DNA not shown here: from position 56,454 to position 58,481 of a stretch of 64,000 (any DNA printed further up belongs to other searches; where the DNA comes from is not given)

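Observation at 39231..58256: One translationally coupled operon interleaves hopanoid biosynthesis with a complete 2-aminoethylphosphonate pathway and CDP-alcohol transferases: candidate phosphonate-decorated hopanoid (or co-made phosphonolipid)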

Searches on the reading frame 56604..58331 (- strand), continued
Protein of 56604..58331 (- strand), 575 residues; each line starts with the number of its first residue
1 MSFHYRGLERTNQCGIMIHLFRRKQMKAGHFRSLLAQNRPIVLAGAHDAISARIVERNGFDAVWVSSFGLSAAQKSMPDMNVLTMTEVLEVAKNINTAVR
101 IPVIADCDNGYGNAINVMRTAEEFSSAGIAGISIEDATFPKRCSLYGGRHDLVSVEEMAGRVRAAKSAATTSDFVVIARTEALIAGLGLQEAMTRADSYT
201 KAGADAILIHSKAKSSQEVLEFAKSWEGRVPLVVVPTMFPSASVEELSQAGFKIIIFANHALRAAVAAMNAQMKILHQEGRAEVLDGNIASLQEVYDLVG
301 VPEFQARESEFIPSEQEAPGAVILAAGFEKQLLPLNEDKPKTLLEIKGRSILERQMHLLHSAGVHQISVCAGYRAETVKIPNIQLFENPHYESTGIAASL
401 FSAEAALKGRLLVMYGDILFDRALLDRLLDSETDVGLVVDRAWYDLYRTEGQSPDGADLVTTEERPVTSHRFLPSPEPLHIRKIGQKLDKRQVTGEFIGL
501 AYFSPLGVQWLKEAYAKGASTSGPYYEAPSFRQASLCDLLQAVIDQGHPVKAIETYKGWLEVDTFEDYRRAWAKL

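Call 31: find_encoding_contigs(protein=P0001, flank=10000, max_places=2)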
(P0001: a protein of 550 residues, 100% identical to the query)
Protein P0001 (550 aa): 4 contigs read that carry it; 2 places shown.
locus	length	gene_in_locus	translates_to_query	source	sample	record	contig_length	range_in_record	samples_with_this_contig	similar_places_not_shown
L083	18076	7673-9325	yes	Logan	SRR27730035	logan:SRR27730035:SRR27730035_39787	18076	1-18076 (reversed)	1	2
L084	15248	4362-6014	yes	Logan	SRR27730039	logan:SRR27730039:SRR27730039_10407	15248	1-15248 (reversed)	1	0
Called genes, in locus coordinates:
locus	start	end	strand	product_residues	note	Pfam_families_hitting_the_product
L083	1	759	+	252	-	?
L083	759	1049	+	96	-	PF01329:Pterin_4a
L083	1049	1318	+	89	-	PF14542:Acetyltransf_CG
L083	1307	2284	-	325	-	PF03741:TerC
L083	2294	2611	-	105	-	PF06155:GBBH-like_N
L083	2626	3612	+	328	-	PF01571:GCV_T, PF08669:GCV_T_C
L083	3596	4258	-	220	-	PF00730:HhH-GPD, PF00633:HHH (weak)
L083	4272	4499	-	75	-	PF01037:AsnC_trans_reg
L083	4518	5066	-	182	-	PF00717:Peptidase_S24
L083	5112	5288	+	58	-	-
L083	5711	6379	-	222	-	-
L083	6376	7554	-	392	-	PF02401:LYTB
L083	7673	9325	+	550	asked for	PF13714:PEP_mutase, PF00463:ICL, PF00483:NTP_transferase (faint), PF12804:NTP_transf_3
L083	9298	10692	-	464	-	PF00483:NTP_transferase (weak), PF01128:IspD (weak), PF12804:NTP_transf_3, PF01066:CDP-OH_P_transf (weak)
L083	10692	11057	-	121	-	PF00355:Rieske, PF13806:Rieske_2, PF22543:Rieske_4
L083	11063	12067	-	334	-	PF13243:SQHop_cyclase_C (faint), PF07678:TED_complement (faint)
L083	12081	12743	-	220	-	PF01048:PNP_UDP_1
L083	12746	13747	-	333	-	PF01073:3Beta_HSD, PF01370:Epimerase, PF02719:Polysacc_synt_2, PF04321:RmlD_sub_bind (weak), PF05368:NmrA, PF13460:NAD_binding_10, PF16363:GDP_Man_Dehyd, PF07993:NAD_binding_4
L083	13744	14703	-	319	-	PF03706:LPG_synthase_TM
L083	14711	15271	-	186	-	PF01066:CDP-OH_P_transf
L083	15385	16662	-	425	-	PF00266:Aminotran_5, PF00155:Aminotran_1_2 (weak)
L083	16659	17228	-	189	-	PF02775:TPP_enzyme_C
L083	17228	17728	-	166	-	PF02776:TPP_enzyme_N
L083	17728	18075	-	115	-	?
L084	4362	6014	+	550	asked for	PF13714:PEP_mutase, PF00463:ICL, PF00483:NTP_transferase (faint), PF12804:NTP_transf_3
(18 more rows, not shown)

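Call 33: search_protein_families(library=pfam, proteins=[L037:6476-7966:+, L037:8013-9911:+, L037:13163-16861:-, L037:16858-18231:-, L037:18228-19679:-, L037:20278-21474:+, L034:5123-6601:+, L034:6618-7952:+, L034:8000-9409:+, L034:15432-16817:+], max_evalue=0.00001)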
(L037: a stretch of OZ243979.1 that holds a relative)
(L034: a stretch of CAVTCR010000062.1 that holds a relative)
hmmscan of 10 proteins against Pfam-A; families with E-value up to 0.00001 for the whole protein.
L037:6476-7966:+ (496 aa): 3 families
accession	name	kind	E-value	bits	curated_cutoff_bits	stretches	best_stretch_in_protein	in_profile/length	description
PF19289.4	PmbA_TldD_3rd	-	6.4e-81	271.2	22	1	278-495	1-220/220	PmbA/TldA metallopeptidase C-terminal domain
PF19290.4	PmbA_TldD_2nd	-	6e-22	78.6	20.9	1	166-271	3-109/109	PmbA/TldA metallopeptidase central domain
PF01523.21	PmbA_TldD_1st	-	2.6e-06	27.9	20.9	1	73-131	2-60/65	PmbA/TldA metallopeptidase domain 1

L037:8013-9911:+ (632 aa): 3 families
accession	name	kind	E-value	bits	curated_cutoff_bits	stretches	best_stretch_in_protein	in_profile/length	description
PF00929.31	RNase_T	-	1.6e-38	133.3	24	1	84-239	1-164/164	Exonuclease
PF01541.30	GIY-YIG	-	3e-09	37.5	22.6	1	286-362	2-78/78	GIY-YIG catalytic domain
PF16473.11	Rv2179c-like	-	4.9e-06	26.8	27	0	83-239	2-173/177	3'-5' exoribonuclease Rv2179c-like domain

L037:13163-16861:- (1232 aa): 1 family
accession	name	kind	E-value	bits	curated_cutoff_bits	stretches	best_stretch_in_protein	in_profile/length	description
PF00873.25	ACR_tran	-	1.1e-182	609.7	28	4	16-533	3-491/1021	AcrB/AcrD/AcrF family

L037:16858-18231:- (457 aa): 3 families
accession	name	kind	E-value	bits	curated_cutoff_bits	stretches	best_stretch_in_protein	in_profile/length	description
PF16576.10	HlyD_D23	-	1.2e-74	250.6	30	1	82-303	3-214/214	Barrel-sandwich domain of CusB or HlyD membrane-fusion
PF13437.12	HlyD_3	-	4.9e-19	69.5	22.2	1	199-300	1-106/106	HlyD family secretion protein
PF19335.5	HMBD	-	4.6e-10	39.7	23.6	1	326-350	2-26/28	Heavy metal binding domain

L037:18228-19679:- (483 aa): 1 family
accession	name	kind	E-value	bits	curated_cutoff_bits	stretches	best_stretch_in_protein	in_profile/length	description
PF02321.23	OEP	-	1.5e-40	139.4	22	2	291-470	7-187/187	Outer membrane efflux protein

L037:20278-21474:+ (398 aa): 1 family
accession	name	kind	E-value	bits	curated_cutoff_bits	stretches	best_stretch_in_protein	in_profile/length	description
PF00266.25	Aminotran_5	-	3.1e-26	92.7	21.5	1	67-389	42-371/371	Aminotransferase class-V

L034:5123-6601:+ (492 aa): 3 families
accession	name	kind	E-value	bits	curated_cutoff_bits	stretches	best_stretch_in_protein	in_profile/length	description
PF19289.4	PmbA_TldD_3rd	-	3e-67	226.4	22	1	256-489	2-220/220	PmbA/TldA metallopeptidase C-terminal domain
PF19290.4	PmbA_TldD_2nd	-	7.9e-19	68.6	20.9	1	140-248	3-109/109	PmbA/TldA metallopeptidase central domain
PF01523.21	PmbA_TldD_1st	-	2e-13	50.7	20.9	1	48-112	1-65/65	PmbA/TldA metallopeptidase domain 1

L034:6618-7952:+ (444 aa): 3 families
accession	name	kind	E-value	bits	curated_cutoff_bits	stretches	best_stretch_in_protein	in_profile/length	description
PF19289.4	PmbA_TldD_3rd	-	1.3e-81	273.4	22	1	226-443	1-220/220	PmbA/TldA metallopeptidase C-terminal domain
PF19290.4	PmbA_TldD_2nd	-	2.1e-23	83.3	20.9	1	115-219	4-109/109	PmbA/TldA metallopeptidase central domain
PF01523.21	PmbA_TldD_1st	-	2.1e-08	34.6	20.9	1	26-84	7-65/65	PmbA/TldA metallopeptidase domain 1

L034:8000-9409:+ (469 aa): 3 families
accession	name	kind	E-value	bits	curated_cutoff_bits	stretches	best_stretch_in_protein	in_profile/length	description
PF00929.31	RNase_T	-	6e-39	134.7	24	1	84-239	1-164/164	Exonuclease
PF01541.30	GIY-YIG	-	6.1e-09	36.5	22.6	1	287-362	3-78/78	GIY-YIG catalytic domain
PF16473.11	Rv2179c-like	-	2.3e-06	27.8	27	0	83-239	2-173/177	3'-5' exoribonuclease Rv2179c-like domain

L034:15432-16817:+ (461 aa): 1 family
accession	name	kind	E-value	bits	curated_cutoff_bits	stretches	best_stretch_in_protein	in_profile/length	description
PF04107.18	GCS2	-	1.2e-62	212.4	21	1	70-358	16-290/291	Glutamate-cysteine ligase family 2(GCS2)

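Call 40: search_protein_families(library=ncbifam, proteins=[L082:11732-12880:+, L082:12882-13967:+, L082:13964-14701:+, L082:14698-15873:+, L082:15870-16844:+, L082:3078-3413:-, L082:4436-5251:-, L082:10001-11668:+, L037:11703-12665:+, L082:18009-20750:+], max_evalue=1e-8)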
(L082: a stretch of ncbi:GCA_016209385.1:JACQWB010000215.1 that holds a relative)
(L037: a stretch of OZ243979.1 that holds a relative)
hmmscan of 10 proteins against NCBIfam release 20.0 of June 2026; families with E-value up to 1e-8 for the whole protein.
L082:11732-12880:+ (382 aa): 4 families
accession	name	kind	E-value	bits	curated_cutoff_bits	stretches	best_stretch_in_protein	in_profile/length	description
TIGR03297.1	Ppyr-DeCO2ase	equivalog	5.4e-85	285.5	312.5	1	15-377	2-358/360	phosphonopyruvate decarboxylase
TIGR03846.1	sulfopy_beta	equivalog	5.1e-46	156.9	221.5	1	199-378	1-180/182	sulfopyruvate decarboxylase subunit beta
NF004813.0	PRK06163.1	equivalog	1.6e-34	119.4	240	1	196-380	12-197/202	hypothetical protein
TIGR03845.1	sulfopyru_alph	equivalog_domain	8.1e-33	113.6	147.95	1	8-158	6-157/160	sulfopyruvate decarboxylase subunit alpha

L082:12882-13967:+ (361 aa): 6 families
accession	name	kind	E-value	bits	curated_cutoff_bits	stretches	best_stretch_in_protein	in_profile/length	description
TIGR03301.1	PhnW-AepZ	equivalog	5e-103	345.2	360.8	1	6-357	1-354/355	2-aminoethylphosphonate aminotransferase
TIGR02326.1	transamin_PhnW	equivalog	1.2e-80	271.4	400.8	1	3-358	2-360/363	2-aminoethylphosphonate--pyruvate transaminase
NF010006.0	PRK13479.1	equivalog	7.1e-80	268.9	296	1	3-359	4-362/369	2-aminoethylphosphonate--pyruvate transaminase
NF046070.1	PyrdoxPyrvTramin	equivalog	5e-56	190.1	600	1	5-359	6-365/369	pyridoxamine--pyruvate transaminase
NF045640.1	AspGlyoxATaseBhcA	equivalog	8.3e-36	123.7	650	1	7-344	7-350/395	L-aspartate--glyoxylate aminotransferase BhcA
TIGR01366.1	serC_3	equivalog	3.2e-10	39.7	401.65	1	29-259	33-256/361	phosphoserine transaminase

L082:13964-14701:+ (245 aa): 17 families
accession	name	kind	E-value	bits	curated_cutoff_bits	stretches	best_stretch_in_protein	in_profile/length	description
TIGR03992.1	Arch_glmU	subfamily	2.3e-28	99.2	292.1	1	1-241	1-232/393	bifunctional sugar-1-phosphate nucleotidylyltransferase/acetyltransferase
NF041135.1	IPPtranDIPPsyn_Thcocales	equivalog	7.4e-24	84.5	580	1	1-237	1-218/419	bifunctional L-myo-inositol-1-phosphate cytidylyltransferase/CDP-L-myo-inositol myo-inositolphosphotransferase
NF041313.1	UDPGP_AglF_Halo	equivalog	1.6e-23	83.4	400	1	1-235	1-233/234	UTP--glucose-1-phosphate uridylyltransferase AglF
NF038362.1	Sden_1164_fam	equivalog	1.2e-17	64.3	300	1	3-241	4-263/266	Sden_1164 family protein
NF041173.1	Sug_nt_acttase_Thmprot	equivalog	2.7e-16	59.5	600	1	1-241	1-232/405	bifunctional sugar-1-phosphate nucleotidylyltransferase/acetyltransferase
NF045761.1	NAMPUrTaseMurU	equivalog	6.7e-15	55.5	250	1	1-66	1-66/226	N-acetylmuramate alpha-1-phosphate uridylyltransferase MurU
NF045665.1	NTPtran_DVU1551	equivalog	2.1e-14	53.3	315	1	1-100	1-91/359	DVU_1551 family NTP transferase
TIGR01208.1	rmlA_long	equivalog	7.6e-14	51.4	320.25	1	2-242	1-240/353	glucose-1-phosphate thymidylyltransferase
NF045697.1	MurNAcPUrMurU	equivalog_domain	3e-13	49.7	370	1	4-69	1-66/229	N-acetylmuramate alpha-1-phosphate uridylyltransferase MurU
TIGR01173.1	glmU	equivalog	7.4e-13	48.1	366.85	1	1-122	1-118/452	bifunctional UDP-N-acetylglucosamine diphosphorylase/glucosamine-1-phosphate N-acetyltransferase GlmU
TIGR03310.1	matur_MocA_YgfJ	equivalog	2.4e-12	47.2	186.45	1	3-107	2-100/188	molybdenum cofactor cytidylyltransferase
NF010932.0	PRK14352.1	equivalog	3.7e-12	45.7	611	1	3-118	9-123/488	bifunctional UDP-N-acetylglucosamine diphosphorylase/glucosamine-1-phosphate N-acetyltransferase GlmU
NF010940.0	PRK14360.1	equivalog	8.5e-12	44.3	602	1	4-119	5-117/452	bifunctional UDP-N-acetylglucosamine diphosphorylase/glucosamine-1-phosphate N-acetyltransferase GlmU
NF010933.0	PRK14353.1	equivalog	1.8e-11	43.3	505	1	2-118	7-121/453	bifunctional UDP-N-acetylglucosamine diphosphorylase/glucosamine-1-phosphate N-acetyltransferase GlmU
NF045782.1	NicBOxredNboR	equivalog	6e-10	39.1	260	1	3-98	11-98/206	nicotine blue oxidoreductase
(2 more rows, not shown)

L082:14698-15873:+ (391 aa): 2 families
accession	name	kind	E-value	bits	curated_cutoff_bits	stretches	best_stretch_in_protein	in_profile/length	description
NF041135.1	IPPtranDIPPsyn_Thcocales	equivalog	2.3e-14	53.2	580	1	172-315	211-348/419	bifunctional L-myo-inositol-1-phosphate cytidylyltransferase/CDP-L-myo-inositol myo-inositolphosphotransferase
NF040950.1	archin_ph_syn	equivalog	2.9e-12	46.8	180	1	202-294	14-104/191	archaetidylinositol phosphate synthase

L082:15870-16844:+ (324 aa): 2 families
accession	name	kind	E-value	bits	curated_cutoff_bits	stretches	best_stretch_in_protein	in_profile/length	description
TIGR03476.1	HpnL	subfamily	3.4e-52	177.7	195.65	1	1-312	1-315/318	putative membrane protein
TIGR00374.1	TIGR00374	subfamily_domain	1.6e-23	83.6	43.2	1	11-317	3-316/323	flippase-like domain-containing protein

L082:3078-3413:- (111 aa): 0 families

L082:4436-5251:- (271 aa): 3 families
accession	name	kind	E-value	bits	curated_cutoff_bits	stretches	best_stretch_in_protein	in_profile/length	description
TIGR03460.1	crt_membr_arch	equivalog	2.6e-18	66.8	154.7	1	16-223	38-236/248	bisanhydrobacterioruberin hydratase CruF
NF045693.1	GCarotHydoxCruF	equivalog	4e-15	55.9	400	1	22-232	64-277/310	gamma-carotene 1'-hydroxylase CruF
NF041333.1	CruF_Halo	equivalog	8.9e-14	51.6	300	1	26-178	62-208/268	bisanhydrobacterioruberin hydratase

L082:10001-11668:+ (555 aa): 10 families
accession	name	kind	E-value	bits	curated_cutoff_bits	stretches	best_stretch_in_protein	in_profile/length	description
TIGR02320.1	PEP_mutase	equivalog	2.2e-82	276.3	319.55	1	7-277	1-281/284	phosphoenolpyruvate mutase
TIGR02321.1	Pphn_pyruv_hyd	equivalog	5.2e-74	249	374.4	1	1-289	1-289/290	phosphonopyruvate hydrolase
TIGR02317.1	prpB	equivalog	3.3e-54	184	354.4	1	4-287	2-281/285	methylisocitrate lyase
NF008455.0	PRK11320.1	equivalog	2.9e-45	154.8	353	1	3-282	7-283/295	methylisocitrate lyase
TIGR02319.1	CPEP_Pphonmut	equivalog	1.1e-40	139.7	420.05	1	2-189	3-187/294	carboxyvinyl-carboxyphosphonate phosphorylmutase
TIGR03992.1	Arch_glmU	subfamily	8.3e-19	67.7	292.1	1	297-416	2-128/393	bifunctional sugar-1-phosphate nucleotidylyltransferase/acetyltransferase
NF041313.1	UDPGP_AglF_Halo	equivalog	8e-16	58.2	400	1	298-415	3-129/234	UTP--glucose-1-phosphate uridylyltransferase AglF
NF045761.1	NAMPUrTaseMurU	equivalog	2.4e-11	43.9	250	1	297-354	2-59/226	N-acetylmuramate alpha-1-phosphate uridylyltransferase MurU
NF041135.1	IPPtranDIPPsyn_Thcocales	equivalog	5.9e-11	42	580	1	298-410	3-117/419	bifunctional L-myo-inositol-1-phosphate cytidylyltransferase/CDP-L-myo-inositol myo-inositolphosphotransferase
NF041173.1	Sug_nt_acttase_Thmprot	equivalog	7.2e-10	38.4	600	1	297-422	2-133/405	bifunctional sugar-1-phosphate nucleotidylyltransferase/acetyltransferase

L037:11703-12665:+ (321 aa): 2 families
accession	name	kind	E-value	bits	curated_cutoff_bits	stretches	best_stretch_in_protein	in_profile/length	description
TIGR01787.1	squalene_cyclas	subfamily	1e-10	40.9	322.7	1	79-240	436-595/622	squalene/oxidosqualene cyclases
TIGR01507.1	hopene_cyclase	equivalog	7.9e-09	34.4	431.1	0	58-140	530-614/640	squalene--hopene cyclase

L082:18009-20750:+ (913 aa): 5 families
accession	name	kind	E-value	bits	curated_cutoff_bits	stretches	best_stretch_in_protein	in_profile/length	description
TIGR03480.1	HpnN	hypoth_equivalog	8.7e-181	603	751.85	1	11-895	2-857/862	hopanoid biosynthesis associated RND transporter like protein HpnN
NF052374.1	HopndTporHpnN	equivalog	4.1e-113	379.1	1100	1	11-894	5-854/858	hopanoid transporter HpnN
NF045600.2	BstA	equivalog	1.8e-90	304.2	1400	1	17-897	11-897/903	sterol transporter cytoplasmic membrane protein BstA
TIGR00921.1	2A067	subfamily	4.9e-57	193.5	351.9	2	222-447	510-733/733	hydrophobe/amphiphile efflux-3 (HAE3) family transporter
TIGR00833.1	actII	subfamily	1.6e-40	139.2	874.7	1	230-520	111-400/910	MMPL family RND transporter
